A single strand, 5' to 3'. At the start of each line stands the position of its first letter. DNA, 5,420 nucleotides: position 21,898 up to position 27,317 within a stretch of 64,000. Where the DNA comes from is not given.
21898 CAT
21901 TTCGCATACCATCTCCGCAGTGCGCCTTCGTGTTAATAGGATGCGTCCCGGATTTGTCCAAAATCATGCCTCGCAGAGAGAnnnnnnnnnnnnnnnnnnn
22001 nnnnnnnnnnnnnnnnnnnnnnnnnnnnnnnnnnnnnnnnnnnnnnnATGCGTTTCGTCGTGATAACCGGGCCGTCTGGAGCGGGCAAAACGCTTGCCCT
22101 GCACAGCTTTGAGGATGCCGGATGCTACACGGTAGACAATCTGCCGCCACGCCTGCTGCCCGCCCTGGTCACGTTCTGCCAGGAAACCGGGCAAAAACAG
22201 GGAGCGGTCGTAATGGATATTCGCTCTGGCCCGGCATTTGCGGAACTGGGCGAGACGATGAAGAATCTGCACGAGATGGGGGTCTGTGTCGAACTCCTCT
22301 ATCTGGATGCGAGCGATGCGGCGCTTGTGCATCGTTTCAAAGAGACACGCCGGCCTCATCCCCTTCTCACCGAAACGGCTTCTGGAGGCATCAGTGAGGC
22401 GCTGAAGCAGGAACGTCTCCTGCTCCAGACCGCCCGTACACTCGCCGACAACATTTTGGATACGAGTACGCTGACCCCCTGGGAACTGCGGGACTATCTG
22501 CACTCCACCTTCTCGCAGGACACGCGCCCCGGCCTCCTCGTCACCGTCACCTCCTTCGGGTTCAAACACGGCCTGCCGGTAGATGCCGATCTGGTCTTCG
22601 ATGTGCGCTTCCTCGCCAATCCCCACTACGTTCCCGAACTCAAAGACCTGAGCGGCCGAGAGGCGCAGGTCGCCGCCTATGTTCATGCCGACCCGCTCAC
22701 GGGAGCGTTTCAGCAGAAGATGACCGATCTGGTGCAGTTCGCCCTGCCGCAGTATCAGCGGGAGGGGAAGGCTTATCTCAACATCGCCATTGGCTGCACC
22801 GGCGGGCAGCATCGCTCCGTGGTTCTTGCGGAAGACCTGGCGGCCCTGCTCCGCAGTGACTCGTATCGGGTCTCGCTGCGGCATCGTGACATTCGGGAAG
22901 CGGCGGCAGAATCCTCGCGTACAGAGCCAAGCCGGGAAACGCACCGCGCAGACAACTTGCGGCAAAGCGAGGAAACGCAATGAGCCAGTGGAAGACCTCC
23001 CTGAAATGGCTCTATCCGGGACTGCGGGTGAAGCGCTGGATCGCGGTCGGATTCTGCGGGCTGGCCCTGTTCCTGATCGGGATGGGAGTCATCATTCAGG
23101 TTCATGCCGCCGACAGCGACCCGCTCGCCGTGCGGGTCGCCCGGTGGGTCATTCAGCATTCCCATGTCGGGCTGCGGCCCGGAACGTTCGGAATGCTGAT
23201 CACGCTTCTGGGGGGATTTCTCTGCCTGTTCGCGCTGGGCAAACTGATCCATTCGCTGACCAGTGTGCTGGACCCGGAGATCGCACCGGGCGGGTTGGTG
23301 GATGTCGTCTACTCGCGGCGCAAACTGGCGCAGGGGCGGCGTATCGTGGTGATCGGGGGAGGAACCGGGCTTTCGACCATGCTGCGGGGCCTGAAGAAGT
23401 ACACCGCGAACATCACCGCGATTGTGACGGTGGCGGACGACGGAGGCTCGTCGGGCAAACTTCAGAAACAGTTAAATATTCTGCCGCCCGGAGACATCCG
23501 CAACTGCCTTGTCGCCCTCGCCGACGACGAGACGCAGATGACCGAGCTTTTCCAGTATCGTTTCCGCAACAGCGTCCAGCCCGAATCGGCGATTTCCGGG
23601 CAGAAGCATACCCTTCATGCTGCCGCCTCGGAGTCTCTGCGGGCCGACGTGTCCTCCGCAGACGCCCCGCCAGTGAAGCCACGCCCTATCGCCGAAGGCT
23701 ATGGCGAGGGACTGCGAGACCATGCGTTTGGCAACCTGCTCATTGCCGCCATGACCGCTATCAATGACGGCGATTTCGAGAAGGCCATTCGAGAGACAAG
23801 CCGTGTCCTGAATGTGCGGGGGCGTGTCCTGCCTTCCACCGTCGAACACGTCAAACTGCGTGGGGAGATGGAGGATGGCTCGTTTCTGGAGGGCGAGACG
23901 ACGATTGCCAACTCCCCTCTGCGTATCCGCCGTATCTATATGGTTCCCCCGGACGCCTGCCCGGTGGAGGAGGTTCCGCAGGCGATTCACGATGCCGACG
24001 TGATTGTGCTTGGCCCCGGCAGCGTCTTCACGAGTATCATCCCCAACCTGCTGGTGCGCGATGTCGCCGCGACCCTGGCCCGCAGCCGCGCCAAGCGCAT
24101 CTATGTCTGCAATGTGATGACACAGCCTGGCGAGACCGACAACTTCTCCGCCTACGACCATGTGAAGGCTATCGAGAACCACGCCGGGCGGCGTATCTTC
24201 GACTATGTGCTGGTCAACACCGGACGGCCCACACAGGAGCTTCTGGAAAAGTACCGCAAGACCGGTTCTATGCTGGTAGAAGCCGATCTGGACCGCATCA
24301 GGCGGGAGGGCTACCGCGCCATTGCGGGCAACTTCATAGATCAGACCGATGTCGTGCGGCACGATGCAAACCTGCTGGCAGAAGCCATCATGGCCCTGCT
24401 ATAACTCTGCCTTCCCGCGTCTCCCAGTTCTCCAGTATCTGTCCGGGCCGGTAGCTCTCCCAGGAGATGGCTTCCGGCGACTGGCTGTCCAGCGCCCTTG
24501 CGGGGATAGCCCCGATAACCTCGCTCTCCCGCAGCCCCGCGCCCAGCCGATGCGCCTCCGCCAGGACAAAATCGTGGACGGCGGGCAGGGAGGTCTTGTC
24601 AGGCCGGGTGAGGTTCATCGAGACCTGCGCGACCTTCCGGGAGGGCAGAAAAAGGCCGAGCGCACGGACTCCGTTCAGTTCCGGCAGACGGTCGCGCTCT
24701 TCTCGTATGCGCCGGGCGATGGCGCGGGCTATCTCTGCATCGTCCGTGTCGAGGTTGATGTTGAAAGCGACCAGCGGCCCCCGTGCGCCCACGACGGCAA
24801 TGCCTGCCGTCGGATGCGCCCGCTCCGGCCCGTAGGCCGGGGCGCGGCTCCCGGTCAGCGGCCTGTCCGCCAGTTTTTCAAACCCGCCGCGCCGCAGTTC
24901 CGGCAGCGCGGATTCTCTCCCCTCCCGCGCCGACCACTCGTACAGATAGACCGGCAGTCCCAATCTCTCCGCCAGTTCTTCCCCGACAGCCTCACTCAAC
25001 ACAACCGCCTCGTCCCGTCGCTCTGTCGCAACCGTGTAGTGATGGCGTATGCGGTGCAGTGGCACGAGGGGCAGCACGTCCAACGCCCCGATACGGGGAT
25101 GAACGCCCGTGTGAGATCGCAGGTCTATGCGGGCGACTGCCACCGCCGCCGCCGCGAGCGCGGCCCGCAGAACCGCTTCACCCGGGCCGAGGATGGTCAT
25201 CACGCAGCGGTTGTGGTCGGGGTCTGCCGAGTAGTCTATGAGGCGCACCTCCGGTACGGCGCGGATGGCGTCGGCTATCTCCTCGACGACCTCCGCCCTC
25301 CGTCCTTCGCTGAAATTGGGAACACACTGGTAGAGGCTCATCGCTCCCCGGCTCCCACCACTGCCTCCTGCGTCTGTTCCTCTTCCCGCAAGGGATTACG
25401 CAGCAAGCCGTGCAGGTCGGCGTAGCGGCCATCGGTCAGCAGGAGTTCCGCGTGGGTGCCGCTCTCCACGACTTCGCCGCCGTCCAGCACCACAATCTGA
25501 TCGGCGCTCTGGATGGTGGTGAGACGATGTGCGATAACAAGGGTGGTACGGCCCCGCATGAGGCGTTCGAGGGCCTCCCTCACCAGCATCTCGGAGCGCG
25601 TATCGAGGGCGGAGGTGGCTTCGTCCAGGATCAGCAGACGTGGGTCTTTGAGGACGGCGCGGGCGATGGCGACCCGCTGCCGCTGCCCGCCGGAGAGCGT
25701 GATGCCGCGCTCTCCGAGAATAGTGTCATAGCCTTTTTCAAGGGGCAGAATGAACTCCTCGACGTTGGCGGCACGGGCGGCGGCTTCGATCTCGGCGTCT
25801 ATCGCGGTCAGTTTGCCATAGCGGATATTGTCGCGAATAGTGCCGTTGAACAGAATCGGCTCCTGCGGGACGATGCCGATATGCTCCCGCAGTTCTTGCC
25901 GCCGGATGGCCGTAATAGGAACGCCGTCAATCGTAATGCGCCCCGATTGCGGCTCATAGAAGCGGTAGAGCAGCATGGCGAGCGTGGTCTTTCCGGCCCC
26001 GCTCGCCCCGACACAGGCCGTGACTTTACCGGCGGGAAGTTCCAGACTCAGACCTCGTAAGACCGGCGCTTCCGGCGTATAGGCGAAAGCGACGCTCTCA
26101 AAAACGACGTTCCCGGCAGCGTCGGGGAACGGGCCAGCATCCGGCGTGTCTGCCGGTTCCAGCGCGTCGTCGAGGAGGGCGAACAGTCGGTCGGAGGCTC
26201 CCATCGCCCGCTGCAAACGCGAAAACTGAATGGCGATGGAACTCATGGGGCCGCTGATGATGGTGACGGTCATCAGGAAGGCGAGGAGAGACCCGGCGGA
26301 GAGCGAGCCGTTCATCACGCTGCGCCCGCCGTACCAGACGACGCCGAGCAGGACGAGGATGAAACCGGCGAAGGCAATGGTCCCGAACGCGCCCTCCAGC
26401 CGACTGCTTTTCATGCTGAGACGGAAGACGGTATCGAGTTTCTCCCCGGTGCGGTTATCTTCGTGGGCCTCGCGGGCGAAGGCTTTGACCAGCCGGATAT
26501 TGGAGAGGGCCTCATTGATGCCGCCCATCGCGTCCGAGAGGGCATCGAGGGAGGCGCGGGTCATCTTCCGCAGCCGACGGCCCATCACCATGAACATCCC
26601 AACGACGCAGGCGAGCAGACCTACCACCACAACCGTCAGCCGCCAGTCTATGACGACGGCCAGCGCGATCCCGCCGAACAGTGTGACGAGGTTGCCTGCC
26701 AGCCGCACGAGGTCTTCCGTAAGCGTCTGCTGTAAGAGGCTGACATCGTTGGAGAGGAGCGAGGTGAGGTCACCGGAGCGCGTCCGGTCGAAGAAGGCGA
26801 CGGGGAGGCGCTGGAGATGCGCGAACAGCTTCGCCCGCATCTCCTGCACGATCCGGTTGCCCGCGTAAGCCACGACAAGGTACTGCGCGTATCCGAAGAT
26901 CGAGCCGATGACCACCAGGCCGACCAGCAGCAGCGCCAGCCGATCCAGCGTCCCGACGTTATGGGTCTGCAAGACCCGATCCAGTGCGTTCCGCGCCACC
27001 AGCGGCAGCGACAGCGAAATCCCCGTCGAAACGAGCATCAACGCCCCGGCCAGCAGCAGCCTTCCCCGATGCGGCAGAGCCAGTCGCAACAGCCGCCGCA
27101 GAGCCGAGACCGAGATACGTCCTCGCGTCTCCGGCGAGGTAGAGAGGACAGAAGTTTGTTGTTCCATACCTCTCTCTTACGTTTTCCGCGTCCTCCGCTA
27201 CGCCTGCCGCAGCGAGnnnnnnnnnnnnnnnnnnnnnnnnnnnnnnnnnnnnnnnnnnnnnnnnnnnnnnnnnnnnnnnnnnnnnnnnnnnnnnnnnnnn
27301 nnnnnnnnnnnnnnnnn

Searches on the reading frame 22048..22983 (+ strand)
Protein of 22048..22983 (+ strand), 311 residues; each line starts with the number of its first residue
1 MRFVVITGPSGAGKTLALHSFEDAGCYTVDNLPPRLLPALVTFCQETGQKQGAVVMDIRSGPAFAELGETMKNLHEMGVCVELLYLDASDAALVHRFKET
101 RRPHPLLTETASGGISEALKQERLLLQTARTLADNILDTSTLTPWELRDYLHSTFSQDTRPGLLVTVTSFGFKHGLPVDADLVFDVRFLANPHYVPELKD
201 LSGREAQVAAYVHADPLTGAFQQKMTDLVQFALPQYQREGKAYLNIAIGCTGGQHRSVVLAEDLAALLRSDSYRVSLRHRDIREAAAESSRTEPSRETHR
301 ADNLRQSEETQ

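Call 9: search_protein_families(library=pfam, proteins=[window:22048-22983:+])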
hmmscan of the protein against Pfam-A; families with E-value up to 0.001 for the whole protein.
window:22048-22983:+ (311 aa): 2 families
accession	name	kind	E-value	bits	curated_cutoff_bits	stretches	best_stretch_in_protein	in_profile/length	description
PF22740.1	PapZ_C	-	5.8e-48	162.5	27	1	164-282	2-120/121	RapZ C-terminal domain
PF03668.21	RapZ-like_N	-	7.2e-41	140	25.4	1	1-157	1-156/158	RapZ-like N-terminal domain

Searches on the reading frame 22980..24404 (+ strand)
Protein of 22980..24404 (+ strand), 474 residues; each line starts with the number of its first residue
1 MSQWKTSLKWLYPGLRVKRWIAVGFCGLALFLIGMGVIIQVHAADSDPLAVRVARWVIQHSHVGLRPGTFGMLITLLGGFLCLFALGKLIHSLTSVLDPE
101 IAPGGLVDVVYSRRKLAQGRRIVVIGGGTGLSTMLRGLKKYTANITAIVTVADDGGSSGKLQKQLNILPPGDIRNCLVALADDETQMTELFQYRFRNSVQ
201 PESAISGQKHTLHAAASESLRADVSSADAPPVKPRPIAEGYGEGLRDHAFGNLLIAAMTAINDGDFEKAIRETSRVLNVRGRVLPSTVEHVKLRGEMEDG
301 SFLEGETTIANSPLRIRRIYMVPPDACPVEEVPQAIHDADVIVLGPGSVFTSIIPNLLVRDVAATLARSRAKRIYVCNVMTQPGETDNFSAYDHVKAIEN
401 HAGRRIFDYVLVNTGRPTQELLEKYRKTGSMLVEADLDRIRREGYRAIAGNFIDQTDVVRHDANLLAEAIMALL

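Call 9: search_protein_families(library=pfam, proteins=[window:22980-24404:+])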
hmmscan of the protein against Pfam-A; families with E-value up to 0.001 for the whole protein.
window:22980-24404:+ (474 aa): 1 family
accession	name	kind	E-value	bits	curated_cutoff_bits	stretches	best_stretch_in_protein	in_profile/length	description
PF01933.23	CofD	-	5.7e-112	374.1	30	1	122-452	1-289/290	2-phospho-L-lactate transferase CofD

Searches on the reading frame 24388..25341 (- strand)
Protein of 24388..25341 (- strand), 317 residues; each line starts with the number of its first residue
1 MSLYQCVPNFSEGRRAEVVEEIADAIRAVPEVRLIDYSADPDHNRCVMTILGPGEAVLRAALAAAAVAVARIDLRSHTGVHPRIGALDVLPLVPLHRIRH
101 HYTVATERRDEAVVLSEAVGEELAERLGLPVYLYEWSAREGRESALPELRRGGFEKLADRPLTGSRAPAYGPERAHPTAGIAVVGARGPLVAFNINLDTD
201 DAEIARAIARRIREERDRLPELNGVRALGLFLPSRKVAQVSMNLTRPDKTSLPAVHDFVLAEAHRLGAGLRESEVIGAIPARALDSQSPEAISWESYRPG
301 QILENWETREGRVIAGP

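Call 9: search_protein_families(library=pfam, proteins=[window:24388-25341:-])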
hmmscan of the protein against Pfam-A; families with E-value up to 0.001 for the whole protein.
window:24388-25341:- (317 aa): 2 families
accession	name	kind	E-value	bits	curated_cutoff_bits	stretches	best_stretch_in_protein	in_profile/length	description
PF07837.17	FTCD_N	-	1.6e-57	194.5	27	1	4-187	2-176/176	Formiminotransferase domain, N-terminal subdomain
PF02971.19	FTCD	-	1.5e-18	67.6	24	1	190-284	2-99/145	Formiminotransferase domain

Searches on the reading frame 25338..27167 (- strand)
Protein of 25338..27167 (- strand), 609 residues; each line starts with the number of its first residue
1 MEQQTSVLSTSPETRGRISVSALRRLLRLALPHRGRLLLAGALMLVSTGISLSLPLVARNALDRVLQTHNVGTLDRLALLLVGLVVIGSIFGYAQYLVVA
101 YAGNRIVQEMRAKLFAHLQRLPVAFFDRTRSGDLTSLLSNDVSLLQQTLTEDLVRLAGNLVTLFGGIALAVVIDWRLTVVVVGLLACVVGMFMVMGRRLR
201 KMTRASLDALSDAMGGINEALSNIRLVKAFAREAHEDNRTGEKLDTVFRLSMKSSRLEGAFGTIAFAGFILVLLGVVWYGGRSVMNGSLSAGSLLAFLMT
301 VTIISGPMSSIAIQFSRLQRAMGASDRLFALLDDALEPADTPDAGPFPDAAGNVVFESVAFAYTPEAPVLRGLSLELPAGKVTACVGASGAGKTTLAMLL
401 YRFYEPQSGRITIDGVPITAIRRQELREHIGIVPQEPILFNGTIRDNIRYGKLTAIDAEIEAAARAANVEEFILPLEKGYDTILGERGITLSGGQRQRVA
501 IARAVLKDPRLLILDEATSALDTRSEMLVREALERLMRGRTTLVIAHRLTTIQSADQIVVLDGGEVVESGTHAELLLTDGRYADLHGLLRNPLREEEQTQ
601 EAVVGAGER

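Call 9: search_protein_families(library=pfam, proteins=[window:25338-27167:-])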
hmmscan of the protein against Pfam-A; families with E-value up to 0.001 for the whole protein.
window:25338-27167:- (609 aa): 6 families
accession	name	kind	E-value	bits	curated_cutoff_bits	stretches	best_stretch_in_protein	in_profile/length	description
PF00664.28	ABC_membrane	-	4e-57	194.4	28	1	38-308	2-274/274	ABC transporter transmembrane region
PF00005.33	ABC_tran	-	1.9e-35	122.9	25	1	370-519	1-137/137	ABC transporter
PF02463.25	SMC_N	-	1.5e-05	25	40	1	406-559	106-209/220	RecF/RecN/SMC N terminal domain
PF13481.12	AAA_25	-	0.00022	21.3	27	0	377-400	30-53/195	AAA domain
PF13401.12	AAA_22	-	0.00081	20.2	27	0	381-536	6-104/130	AAA domain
PF13604.12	AAA_30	-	0.00085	19.6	27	0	381-532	19-112/191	AAA domain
